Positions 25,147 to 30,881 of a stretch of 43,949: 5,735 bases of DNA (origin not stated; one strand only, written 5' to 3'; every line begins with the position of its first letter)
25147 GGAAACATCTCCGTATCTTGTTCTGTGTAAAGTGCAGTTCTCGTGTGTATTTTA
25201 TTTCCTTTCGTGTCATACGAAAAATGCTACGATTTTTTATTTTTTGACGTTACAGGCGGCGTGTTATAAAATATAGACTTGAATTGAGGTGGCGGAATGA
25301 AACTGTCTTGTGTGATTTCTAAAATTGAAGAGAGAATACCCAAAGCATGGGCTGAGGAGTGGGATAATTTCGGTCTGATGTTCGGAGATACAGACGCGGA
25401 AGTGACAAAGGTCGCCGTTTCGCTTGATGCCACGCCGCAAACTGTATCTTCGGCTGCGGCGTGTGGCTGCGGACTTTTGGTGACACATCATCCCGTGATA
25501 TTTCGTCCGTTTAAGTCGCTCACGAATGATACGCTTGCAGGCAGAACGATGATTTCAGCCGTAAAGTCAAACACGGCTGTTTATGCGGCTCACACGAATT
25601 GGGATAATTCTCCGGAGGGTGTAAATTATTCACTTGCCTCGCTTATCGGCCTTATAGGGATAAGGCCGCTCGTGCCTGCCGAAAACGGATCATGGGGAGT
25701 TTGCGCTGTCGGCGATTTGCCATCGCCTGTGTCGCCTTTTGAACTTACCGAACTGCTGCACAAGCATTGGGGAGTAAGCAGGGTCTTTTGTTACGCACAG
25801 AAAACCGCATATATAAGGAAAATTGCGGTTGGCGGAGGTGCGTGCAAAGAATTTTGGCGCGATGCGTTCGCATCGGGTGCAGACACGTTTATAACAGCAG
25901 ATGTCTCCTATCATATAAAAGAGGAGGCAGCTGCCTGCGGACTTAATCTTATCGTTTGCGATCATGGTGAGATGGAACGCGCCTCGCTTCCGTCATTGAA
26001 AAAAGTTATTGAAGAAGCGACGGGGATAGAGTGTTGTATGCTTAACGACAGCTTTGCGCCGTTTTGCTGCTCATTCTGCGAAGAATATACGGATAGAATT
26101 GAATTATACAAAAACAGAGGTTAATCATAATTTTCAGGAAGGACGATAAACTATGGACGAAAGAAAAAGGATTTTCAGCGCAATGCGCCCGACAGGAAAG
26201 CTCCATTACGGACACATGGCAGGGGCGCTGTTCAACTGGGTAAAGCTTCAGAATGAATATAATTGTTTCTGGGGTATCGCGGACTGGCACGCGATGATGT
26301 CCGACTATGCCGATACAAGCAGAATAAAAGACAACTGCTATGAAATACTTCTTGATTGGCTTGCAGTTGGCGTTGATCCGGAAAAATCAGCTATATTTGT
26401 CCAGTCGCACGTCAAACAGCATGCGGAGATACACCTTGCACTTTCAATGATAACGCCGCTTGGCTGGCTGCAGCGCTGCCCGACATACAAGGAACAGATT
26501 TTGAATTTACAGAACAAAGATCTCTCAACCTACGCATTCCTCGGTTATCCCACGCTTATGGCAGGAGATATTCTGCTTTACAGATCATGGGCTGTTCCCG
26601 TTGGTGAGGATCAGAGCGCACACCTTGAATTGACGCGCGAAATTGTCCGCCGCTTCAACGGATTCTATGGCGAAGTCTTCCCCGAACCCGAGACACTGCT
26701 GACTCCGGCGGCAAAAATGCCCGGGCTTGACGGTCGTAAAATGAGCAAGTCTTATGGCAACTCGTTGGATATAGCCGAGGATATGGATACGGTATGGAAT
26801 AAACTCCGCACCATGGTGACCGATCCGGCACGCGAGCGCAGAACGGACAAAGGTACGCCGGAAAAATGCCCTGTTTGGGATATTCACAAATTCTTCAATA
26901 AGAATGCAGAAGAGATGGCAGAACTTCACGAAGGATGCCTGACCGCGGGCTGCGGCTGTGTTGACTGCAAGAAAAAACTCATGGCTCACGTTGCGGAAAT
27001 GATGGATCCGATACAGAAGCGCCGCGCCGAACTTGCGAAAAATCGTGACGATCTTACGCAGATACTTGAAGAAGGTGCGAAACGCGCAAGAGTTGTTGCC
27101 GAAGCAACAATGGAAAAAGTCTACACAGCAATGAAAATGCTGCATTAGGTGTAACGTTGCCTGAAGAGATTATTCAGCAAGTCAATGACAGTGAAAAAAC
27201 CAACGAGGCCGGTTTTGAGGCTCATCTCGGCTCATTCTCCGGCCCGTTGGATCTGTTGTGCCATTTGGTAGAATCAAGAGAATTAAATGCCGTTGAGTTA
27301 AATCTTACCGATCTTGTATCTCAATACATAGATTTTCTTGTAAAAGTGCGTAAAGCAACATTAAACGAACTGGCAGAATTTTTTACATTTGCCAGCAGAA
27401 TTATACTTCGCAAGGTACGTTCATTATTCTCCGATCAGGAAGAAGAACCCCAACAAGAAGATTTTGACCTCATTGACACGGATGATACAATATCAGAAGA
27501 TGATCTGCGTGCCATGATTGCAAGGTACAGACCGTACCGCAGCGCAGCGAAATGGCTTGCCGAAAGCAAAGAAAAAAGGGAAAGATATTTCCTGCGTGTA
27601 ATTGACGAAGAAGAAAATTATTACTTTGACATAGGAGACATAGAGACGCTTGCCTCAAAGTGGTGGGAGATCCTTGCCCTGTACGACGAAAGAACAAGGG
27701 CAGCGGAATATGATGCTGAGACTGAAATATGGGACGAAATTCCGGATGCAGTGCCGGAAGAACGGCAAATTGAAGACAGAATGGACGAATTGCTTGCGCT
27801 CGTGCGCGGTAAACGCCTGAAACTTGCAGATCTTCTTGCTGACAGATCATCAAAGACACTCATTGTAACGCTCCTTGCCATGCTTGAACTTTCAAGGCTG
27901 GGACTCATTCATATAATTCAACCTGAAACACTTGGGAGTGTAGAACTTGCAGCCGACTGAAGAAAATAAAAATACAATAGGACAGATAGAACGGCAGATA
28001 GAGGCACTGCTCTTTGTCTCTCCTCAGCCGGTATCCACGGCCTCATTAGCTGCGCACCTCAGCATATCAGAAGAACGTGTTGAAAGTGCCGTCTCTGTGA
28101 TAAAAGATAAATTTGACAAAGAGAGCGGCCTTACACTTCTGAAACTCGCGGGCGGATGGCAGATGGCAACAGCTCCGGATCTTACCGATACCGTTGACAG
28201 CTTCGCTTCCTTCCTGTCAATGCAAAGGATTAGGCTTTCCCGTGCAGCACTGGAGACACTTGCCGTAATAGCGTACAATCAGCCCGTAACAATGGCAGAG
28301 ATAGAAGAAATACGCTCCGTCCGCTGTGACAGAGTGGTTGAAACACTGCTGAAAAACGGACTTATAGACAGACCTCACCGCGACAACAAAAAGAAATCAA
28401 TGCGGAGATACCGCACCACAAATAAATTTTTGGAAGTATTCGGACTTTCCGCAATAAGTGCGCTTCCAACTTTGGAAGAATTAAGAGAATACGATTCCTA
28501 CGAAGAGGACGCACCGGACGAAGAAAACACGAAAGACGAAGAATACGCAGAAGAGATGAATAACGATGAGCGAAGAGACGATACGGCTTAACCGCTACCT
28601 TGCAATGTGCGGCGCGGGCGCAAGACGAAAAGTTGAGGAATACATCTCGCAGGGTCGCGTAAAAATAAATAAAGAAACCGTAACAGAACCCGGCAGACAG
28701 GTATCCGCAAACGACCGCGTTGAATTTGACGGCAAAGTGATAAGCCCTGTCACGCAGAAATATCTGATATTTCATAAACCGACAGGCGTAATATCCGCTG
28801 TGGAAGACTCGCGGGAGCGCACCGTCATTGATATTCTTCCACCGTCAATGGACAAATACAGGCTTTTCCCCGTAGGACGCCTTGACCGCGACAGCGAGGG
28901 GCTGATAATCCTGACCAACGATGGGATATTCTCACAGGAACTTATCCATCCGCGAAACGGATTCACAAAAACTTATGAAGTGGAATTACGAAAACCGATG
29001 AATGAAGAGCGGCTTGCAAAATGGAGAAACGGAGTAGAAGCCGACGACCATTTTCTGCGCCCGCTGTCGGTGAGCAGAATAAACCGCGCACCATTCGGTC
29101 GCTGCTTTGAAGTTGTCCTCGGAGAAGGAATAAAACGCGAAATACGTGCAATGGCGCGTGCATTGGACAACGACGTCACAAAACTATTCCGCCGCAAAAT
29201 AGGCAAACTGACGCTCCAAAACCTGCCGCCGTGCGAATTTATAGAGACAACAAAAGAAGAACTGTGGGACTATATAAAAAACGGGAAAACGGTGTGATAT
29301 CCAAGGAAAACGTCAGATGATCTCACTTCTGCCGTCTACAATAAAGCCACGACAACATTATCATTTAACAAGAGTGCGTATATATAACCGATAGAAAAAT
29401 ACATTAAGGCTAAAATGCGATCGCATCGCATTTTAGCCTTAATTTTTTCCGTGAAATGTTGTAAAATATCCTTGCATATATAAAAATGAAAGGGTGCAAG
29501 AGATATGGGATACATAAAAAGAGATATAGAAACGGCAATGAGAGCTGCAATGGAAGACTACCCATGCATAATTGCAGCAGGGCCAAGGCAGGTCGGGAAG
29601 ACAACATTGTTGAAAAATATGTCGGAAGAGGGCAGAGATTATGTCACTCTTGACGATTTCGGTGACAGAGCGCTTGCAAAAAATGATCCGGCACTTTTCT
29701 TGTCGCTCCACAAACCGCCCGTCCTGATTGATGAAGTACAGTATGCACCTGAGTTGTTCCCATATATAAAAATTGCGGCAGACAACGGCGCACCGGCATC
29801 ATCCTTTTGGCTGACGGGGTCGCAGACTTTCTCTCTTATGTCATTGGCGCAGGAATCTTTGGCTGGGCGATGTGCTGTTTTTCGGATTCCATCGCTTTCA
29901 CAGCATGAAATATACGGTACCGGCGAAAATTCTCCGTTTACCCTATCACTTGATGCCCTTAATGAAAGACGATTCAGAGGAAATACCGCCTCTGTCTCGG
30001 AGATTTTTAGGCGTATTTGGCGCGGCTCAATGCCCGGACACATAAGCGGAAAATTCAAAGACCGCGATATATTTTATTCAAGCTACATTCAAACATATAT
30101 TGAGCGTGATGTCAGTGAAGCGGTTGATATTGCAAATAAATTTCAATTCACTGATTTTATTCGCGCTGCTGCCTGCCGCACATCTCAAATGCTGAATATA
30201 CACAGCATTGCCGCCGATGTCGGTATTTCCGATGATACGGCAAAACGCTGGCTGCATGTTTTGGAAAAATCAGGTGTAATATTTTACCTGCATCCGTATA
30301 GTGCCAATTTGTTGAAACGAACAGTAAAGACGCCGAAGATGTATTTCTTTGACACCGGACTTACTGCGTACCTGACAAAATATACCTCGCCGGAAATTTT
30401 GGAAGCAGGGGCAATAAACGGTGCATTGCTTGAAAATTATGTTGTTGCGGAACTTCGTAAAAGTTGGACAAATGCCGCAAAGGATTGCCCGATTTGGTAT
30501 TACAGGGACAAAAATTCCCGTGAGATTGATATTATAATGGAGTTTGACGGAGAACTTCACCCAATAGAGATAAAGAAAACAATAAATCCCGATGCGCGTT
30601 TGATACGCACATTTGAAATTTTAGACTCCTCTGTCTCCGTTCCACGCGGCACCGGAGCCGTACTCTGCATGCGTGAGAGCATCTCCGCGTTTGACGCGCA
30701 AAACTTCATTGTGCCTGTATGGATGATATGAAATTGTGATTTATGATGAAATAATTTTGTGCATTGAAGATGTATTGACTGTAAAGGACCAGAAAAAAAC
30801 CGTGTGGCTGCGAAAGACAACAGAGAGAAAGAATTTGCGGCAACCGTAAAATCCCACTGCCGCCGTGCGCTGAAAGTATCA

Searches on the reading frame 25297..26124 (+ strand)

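Call 90: search_protein_families(library=pfam, proteins=[window:25297-26124:+], max_evalue=0.001)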
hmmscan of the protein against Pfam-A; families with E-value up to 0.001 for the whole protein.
window:25297-26124:+ (275 aa): 1 family
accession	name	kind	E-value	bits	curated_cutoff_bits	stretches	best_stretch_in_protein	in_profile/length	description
PF01784.24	DUF34_NIF3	-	2e-65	221.4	23.4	1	1-249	1-250/256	Duf34/NIF3 (NGG1p interacting factor 3)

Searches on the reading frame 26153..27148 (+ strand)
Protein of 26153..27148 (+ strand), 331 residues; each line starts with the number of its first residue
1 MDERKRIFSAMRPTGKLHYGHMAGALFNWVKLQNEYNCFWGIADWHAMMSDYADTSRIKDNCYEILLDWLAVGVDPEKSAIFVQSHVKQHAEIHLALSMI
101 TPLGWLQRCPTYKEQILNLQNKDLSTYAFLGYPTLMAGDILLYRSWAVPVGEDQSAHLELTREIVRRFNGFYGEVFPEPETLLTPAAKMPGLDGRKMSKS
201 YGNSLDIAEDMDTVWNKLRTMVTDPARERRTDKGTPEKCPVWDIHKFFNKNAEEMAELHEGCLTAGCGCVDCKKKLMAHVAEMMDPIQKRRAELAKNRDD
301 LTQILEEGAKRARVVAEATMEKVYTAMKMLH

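Call 90: search_protein_families(library=pfam, proteins=[window:26153-27148:+], max_evalue=0.001)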
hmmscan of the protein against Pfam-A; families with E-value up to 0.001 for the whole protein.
window:26153-27148:+ (331 aa): 1 family
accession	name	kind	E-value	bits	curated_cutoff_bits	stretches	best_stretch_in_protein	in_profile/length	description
PF00579.31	tRNA-synt_1b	-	7.5e-63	213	21.1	1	4-283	5-290/292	tRNA synthetases class I (W and Y)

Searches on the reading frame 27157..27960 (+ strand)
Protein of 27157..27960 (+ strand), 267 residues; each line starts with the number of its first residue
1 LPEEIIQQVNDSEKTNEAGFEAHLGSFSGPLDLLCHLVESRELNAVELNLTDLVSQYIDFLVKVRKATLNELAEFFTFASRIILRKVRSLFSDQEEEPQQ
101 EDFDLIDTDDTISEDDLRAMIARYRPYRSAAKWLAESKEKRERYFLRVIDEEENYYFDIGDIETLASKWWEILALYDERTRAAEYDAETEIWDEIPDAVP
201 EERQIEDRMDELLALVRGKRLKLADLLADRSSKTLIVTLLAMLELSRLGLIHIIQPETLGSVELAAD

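Call 90: search_protein_families(library=pfam, proteins=[window:27157-27960:+], max_evalue=0.001)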
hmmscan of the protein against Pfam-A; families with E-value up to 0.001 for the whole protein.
window:27157-27960:+ (267 aa): 1 family
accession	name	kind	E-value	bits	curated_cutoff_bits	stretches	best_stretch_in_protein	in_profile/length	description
PF02616.19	SMC_ScpA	-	2.2e-19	70.9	24.6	1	37-262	1-227/232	Segregation and condensation protein ScpA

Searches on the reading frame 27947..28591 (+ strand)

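Call 90: search_protein_families(library=pfam, proteins=[window:27947-28591:+], max_evalue=0.001)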
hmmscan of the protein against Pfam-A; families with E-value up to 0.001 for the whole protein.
window:27947-28591:+ (214 aa): 2 families
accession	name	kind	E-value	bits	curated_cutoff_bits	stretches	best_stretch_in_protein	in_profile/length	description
PF04079.22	SMC_ScpB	-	3e-45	154.1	27.4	1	17-176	2-160/160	Segregation and condensation complex subunit ScpB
PF12802.13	MarR_2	-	0.00029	21.4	27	0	97-145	3-56/61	MarR family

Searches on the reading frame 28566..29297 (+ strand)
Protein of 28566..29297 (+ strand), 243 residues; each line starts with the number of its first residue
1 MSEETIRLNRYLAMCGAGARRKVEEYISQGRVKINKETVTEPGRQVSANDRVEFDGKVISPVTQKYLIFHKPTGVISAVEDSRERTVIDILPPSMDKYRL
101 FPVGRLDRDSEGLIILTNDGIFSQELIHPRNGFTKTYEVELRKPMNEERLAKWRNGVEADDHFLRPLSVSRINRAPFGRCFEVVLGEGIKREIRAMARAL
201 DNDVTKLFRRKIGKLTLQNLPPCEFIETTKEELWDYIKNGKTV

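Call 90: search_protein_families(library=pfam, proteins=[window:28566-29297:+], max_evalue=0.001)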
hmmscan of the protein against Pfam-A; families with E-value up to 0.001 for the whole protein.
window:28566-29297:+ (243 aa): 3 families
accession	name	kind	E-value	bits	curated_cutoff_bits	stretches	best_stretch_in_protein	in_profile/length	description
PF00849.27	PseudoU_synth_2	-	1.3e-19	71.3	26.8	1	65-198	1-151/152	RNA pseudouridylate synthase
PF01479.30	S4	-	5e-10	39.4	22.8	1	7-52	2-48/48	S4 domain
PF13275.11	S4_2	-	7.7e-05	23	24.6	1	5-59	7-62/65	S4 domain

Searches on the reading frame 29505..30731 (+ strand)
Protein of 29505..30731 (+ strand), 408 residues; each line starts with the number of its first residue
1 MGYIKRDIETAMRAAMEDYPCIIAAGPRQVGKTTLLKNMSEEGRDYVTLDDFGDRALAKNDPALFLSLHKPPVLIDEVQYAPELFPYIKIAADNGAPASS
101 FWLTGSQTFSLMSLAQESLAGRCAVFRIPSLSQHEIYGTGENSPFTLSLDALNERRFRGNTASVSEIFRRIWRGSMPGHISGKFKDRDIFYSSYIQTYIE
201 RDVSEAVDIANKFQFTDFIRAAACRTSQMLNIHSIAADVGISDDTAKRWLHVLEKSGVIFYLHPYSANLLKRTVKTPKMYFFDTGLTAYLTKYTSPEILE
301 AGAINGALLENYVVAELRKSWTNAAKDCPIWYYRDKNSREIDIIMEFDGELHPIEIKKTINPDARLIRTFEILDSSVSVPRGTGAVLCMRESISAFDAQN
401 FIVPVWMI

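Call 4: search_protein_families(library=pfam, proteins=[window:29505-30731:+], max_evalue=1)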
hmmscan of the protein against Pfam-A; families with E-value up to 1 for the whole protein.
window:29505-30731:+ (408 aa): 8 families
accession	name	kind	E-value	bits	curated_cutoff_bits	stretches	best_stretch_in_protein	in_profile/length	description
PF13635.12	DUF4143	-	1.6e-42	145.4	28.1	1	200-358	1-159/160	Domain of unknown function (DUF4143)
PF13173.12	AAA_14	-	3.7e-23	82.4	27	1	21-136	4-128/129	AAA domain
PF13542.12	HTH_Tnp_ISL3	-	0.002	18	27.4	1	221-251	19-48/51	Helix-turn-helix domain of transposase family ISL3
PF13730.12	HTH_36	-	0.027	14.7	25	1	234-257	30-53/55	Helix-turn-helix domain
PF13384.12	HTH_23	-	0.046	14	24.6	1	228-251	16-39/50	Homeodomain-like domain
PF13521.12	AAA_28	-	0.055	14.1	27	0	22-60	2-39/164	AAA domain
PF01637.24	ATPase_2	-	0.16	12.2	33.2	1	15-45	16-46/225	ATPase domain predominantly from Archaea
PF02082.26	Rrf2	-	0.24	12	30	1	225-259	19-53/132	Iron-dependent Transcriptional regulator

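Call 5: search_protein_families(library=ncbifam, proteins=[window:29505-30731:+], max_evalue=1)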
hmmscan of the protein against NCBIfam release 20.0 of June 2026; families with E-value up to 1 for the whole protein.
window:29505-30731:+ (408 aa): 1 family
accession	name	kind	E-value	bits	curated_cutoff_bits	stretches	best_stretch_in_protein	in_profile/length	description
NF008733.0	PRK11756.1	equivalog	0.15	11.2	280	1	230-252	153-175/269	exodeoxyribonuclease III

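Call 6: search_protein_families(library=padloc, proteins=[window:29505-30731:+], max_evalue=1)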
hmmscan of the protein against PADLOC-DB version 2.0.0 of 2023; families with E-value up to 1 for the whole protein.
window:29505-30731:+ (408 aa): 8 families
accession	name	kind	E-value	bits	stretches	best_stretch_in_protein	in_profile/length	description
PDLC04790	PDC-S01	-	6.8e-104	345.9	1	2-407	10-416/422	-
PDLC04789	PDC-S01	-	3.9e-54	182.1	1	1-370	1-352/375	-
PDLC04787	PDC-S01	-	4.6e-27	92.9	1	3-374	10-373/412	-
PDLC04791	PDC-S01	-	1.5e-21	74.6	2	190-367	184-360/395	-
PDLC04788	PDC-S01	-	1.3e-18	65.2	1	21-365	21-389/448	-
PDLC04786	PDC-S01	-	2.8e-17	60.6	2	241-370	266-398/439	-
PDLC04792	PDC-S01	-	1.8e-12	44.6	2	274-358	302-384/452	-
PDLC01903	CARF4--CARF_PDDEXK_TM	-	0.043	11.2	1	304-374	267-332/380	-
